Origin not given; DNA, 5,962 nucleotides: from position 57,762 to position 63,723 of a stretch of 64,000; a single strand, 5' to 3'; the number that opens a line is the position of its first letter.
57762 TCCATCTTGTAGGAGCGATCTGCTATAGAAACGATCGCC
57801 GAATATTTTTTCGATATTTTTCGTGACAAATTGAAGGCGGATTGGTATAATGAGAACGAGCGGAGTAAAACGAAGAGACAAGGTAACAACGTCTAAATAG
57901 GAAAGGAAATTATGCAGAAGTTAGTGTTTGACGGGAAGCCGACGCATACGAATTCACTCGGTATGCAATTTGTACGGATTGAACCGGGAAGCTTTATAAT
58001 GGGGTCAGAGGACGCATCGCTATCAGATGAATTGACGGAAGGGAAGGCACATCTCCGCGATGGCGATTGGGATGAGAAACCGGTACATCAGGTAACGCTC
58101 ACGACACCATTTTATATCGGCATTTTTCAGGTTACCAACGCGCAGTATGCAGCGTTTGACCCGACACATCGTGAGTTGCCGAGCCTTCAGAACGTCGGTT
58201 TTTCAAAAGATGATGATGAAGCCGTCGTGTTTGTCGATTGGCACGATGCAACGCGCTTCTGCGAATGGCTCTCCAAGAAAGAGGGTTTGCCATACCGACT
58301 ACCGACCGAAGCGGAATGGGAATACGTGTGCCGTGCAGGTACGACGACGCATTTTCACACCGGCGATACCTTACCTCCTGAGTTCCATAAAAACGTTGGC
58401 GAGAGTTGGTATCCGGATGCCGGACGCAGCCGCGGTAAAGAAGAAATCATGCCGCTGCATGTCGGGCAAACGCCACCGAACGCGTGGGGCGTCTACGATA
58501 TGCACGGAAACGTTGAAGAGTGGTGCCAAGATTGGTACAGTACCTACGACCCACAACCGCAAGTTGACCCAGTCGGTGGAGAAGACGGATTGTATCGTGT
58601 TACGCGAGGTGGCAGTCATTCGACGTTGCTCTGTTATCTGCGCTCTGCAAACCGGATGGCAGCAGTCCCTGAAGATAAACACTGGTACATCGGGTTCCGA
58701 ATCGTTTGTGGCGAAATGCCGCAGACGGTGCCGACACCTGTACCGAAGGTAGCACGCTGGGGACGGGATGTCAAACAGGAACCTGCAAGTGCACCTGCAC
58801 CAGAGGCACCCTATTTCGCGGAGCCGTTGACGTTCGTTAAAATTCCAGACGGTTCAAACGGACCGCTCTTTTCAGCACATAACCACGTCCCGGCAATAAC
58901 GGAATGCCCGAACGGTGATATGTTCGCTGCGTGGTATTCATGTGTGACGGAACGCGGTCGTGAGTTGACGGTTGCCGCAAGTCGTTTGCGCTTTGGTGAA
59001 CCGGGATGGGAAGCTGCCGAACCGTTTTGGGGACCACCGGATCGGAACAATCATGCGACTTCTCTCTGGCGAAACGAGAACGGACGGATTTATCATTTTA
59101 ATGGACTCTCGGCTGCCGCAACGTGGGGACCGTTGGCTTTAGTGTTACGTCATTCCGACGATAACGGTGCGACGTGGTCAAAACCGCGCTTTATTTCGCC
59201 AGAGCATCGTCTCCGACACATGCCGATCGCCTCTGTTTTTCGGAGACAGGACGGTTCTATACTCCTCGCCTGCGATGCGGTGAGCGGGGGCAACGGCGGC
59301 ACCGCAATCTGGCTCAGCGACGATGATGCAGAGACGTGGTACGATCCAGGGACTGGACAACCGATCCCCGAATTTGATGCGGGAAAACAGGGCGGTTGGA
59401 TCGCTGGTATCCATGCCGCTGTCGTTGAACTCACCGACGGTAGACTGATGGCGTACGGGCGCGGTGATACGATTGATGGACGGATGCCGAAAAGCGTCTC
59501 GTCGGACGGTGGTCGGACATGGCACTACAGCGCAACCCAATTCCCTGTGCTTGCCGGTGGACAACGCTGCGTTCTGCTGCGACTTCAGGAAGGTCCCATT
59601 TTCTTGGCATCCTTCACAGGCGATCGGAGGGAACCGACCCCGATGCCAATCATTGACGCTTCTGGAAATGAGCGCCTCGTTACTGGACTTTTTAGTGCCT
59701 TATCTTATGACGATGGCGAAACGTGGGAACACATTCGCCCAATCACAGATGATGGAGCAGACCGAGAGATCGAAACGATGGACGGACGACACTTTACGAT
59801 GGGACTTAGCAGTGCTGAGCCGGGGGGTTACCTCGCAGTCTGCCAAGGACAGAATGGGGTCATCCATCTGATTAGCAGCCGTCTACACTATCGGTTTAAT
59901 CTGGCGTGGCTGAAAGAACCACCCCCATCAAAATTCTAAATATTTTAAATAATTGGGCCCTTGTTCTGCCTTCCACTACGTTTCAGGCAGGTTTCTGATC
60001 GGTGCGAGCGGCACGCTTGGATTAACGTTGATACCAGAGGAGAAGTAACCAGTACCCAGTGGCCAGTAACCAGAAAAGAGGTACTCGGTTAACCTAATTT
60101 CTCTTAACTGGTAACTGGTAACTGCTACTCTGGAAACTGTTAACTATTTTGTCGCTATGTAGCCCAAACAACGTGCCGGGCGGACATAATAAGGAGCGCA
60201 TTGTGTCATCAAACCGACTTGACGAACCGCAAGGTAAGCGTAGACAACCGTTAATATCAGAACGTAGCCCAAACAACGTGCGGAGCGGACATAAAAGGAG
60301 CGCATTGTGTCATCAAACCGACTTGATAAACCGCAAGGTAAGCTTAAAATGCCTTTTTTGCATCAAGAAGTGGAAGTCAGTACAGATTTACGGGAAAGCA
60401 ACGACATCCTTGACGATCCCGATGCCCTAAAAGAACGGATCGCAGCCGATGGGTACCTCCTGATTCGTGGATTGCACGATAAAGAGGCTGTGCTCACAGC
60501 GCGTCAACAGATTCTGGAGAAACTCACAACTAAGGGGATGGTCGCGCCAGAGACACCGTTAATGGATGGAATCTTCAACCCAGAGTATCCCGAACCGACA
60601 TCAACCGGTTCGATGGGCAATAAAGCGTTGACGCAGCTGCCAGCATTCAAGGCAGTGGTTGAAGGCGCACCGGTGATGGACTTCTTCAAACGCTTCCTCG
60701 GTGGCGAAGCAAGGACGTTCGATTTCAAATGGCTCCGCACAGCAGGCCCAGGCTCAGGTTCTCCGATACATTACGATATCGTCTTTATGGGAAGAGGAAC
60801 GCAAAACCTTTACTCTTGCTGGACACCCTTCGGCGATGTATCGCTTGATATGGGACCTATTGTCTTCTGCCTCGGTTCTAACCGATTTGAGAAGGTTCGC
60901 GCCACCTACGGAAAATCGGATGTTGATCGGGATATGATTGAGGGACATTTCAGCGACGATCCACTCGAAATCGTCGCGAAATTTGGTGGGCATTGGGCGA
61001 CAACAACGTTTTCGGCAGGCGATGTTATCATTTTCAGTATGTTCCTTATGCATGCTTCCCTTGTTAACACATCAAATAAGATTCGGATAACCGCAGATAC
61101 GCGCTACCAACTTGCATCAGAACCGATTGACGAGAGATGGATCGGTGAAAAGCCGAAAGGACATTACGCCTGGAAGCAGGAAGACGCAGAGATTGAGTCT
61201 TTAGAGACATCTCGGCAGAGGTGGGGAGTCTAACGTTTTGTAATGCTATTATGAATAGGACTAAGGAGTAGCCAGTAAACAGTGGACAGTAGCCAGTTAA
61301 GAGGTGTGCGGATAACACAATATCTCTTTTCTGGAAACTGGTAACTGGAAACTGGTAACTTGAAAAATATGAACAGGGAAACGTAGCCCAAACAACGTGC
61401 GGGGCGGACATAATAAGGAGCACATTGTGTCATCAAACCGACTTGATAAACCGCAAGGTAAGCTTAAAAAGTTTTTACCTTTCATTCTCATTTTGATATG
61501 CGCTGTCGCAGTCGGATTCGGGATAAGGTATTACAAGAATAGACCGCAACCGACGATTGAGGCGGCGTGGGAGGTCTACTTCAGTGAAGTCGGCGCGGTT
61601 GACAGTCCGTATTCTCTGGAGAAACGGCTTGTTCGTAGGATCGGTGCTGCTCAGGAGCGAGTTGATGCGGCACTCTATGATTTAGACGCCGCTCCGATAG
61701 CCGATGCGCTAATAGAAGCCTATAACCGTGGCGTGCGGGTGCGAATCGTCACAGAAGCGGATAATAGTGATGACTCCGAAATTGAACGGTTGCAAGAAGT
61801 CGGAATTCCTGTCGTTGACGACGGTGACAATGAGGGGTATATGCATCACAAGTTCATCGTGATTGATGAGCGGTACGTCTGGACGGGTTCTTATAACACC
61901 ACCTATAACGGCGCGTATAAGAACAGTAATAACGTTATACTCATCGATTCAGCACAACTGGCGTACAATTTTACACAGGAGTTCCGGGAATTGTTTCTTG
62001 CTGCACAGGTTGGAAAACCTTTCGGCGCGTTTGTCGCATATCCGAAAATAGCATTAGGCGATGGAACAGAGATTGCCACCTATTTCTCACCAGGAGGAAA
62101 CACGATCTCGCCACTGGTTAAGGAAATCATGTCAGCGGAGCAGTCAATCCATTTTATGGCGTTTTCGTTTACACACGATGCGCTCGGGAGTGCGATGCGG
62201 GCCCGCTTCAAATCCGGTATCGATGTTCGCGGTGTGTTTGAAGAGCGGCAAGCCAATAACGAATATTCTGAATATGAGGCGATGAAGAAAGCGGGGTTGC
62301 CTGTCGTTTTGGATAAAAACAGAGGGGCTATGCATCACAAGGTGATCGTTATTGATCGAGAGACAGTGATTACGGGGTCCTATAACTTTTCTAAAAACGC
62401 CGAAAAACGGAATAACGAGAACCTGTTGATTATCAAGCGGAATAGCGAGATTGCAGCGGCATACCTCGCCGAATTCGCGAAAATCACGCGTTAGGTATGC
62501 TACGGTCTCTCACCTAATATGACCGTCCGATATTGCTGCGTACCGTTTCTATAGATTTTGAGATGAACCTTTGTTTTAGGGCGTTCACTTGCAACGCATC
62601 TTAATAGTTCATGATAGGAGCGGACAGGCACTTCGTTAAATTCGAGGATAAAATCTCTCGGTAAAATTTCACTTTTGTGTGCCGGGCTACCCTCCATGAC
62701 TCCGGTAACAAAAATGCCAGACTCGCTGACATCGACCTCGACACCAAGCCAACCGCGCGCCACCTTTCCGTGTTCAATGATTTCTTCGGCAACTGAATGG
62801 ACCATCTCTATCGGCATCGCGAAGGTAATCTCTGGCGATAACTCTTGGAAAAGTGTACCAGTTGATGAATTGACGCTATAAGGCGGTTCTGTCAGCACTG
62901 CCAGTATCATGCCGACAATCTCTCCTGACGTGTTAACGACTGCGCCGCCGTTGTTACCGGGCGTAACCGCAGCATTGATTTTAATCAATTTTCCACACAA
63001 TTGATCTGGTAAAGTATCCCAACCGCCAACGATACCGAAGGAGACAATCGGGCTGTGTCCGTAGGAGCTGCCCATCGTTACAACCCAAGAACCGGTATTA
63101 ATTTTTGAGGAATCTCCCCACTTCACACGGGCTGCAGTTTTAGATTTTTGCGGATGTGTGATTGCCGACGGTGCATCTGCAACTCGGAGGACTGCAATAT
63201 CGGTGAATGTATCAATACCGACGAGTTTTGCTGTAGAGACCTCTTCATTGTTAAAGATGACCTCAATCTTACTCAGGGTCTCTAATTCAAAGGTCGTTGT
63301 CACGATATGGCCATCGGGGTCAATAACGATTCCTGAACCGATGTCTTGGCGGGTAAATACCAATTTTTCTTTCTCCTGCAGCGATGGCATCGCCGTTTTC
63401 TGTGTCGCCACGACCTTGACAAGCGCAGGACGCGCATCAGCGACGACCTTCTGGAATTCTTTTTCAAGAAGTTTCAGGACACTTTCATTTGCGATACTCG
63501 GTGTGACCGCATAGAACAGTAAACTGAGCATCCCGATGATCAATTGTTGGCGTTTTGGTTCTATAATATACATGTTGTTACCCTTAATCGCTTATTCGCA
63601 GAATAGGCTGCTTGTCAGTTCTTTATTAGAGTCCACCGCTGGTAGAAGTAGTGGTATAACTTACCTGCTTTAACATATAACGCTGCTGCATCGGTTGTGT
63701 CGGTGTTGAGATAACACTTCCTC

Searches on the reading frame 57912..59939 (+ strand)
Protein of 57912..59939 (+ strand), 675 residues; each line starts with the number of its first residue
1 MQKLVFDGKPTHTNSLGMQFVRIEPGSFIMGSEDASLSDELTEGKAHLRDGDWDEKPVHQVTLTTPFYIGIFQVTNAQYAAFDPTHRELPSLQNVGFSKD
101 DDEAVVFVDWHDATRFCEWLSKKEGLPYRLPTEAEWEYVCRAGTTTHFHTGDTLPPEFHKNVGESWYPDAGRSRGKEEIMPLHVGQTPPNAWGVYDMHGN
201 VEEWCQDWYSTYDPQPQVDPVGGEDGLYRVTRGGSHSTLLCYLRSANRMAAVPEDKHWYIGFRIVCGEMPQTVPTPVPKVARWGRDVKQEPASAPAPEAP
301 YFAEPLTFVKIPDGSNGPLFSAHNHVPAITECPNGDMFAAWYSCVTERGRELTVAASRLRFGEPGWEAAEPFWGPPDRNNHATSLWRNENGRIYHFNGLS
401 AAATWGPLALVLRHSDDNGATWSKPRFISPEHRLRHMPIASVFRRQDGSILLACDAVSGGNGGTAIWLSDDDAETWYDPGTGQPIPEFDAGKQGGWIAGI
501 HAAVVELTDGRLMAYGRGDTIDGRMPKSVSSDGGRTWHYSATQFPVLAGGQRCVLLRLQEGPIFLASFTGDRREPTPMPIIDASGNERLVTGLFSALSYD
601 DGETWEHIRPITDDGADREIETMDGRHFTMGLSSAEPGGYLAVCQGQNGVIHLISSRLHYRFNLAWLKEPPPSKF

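Call 22: search_protein_families(library=ncbifam, proteins=[window:57912-59939:+], max_evalue=1e-10)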
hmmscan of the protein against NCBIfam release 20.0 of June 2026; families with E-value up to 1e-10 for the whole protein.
window:57912-59939:+ (675 aa): 5 families
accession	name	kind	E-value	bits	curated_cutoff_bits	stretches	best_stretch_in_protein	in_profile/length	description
NF051459.1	pyoverdine_PvdO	equivalog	3.4e-28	98.5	500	1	23-265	39-277/280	dihydropyoverdine dehydrogenase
TIGR03525.2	GldK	equivalog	3.6e-26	92.4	350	1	104-266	221-405/408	T9SS ring complex lipoprotein PorK/GldK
TIGR02171.1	Fb_sc_TIGR02171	subfamily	1.2e-14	53.4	544.35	1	107-273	108-288/912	TIGR02171 family lipoprotein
TIGR03440.2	egtB_TIGR03440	equivalog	6.1e-13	48.6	360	0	100-264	271-412/413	ergothioneine biosynthesis protein EgtB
NF041186.1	SenA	equivalog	6.7e-11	42.2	420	0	101-265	269-381/382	selenoneine synthase SenA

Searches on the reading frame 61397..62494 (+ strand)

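Call 55: search_protein_families(library=ncbifam, proteins=[window:61397-62494:+], max_evalue=1e-10)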
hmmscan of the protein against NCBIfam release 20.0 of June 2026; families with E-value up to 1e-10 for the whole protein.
window:61397-62494:+ (365 aa): 6 families
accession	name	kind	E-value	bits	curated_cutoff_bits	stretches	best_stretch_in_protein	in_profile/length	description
NF010492.0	PRK13912.1-3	equivalog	1.2e-21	77.1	297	1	235-363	34-171/178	nuclease NucT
NF038319.1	DISARM_DrmC_I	equivalog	2.2e-20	73.2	133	0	232-342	91-214/236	DISARM system phospholipase D-like protein DrmC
NF010491.0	PRK13912.1-2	equivalog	4.1e-17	62.5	225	0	237-347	38-158/180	nuclease NucT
NF010490.0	PRK13912.1-1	equivalog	4.9e-17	62.5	211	0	75-188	32-144/159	nuclease NucT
NF010493.0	PRK13912.1-4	equivalog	7.6e-17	61.8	351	0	240-349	32-151/171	nuclease NucT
NF041068.1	DpdK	equivalog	1.7e-13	50.5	100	0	101-198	67-165/167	phospholipase D-like domain-containing protein DpdK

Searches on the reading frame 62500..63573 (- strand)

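Call 55: search_protein_families(library=ncbifam, proteins=[window:62500-63573:-], max_evalue=1e-10)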
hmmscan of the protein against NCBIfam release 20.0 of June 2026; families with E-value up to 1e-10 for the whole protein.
window:62500-63573:- (357 aa): 11 families
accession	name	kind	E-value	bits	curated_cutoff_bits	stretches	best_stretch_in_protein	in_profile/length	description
TIGR02037.1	degP_htrA_DO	subfamily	2.1e-52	178.5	416.2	1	52-355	37-329/434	Do family serine endopeptidase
TIGR02038.1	protease_degS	equivalog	4.2e-41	141.2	422.95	1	33-356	40-349/351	outer membrane-stress sensor serine endopeptidase DegS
NF008147.1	PRK10898.1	equivalog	3.1e-34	118.7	408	1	38-351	45-345/352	outer membrane-stress sensor serine endopeptidase DegS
NF041521.1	HhoA_HhoB_HtrA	equivalog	1e-33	117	450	1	73-280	53-238/335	HhoA/HhoB/HtrA family serine endopeptidase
NF007526.1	PRK10139.1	equivalog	1.9e-31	109.3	756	1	76-353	90-359/456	serine endoprotease DegQ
NF008189.1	PRK10942.1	equivalog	2.2e-29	102.3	720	1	74-351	110-379/477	serine endoprotease DegP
NF047968.1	SerProtHtrA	equivalog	1.7e-28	100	470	1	42-347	54-351/357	serine protease HtrA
NF050055.1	SerProtHtrAMycob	equivalog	9e-23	80.9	800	1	75-345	225-490/502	serine protease HtrA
NF040960.1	MamE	equivalog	2.8e-17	62.6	800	0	39-228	72-269/659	magnetosome formation protease MamE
NF053637.1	SerProtHtrAspr2045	equivalog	4.6e-17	62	650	1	44-353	66-386/394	serine protease HtrA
NF040961.1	MamO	equivalog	5.4e-12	44.9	800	1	27-227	62-244/648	magnetosome protein MamO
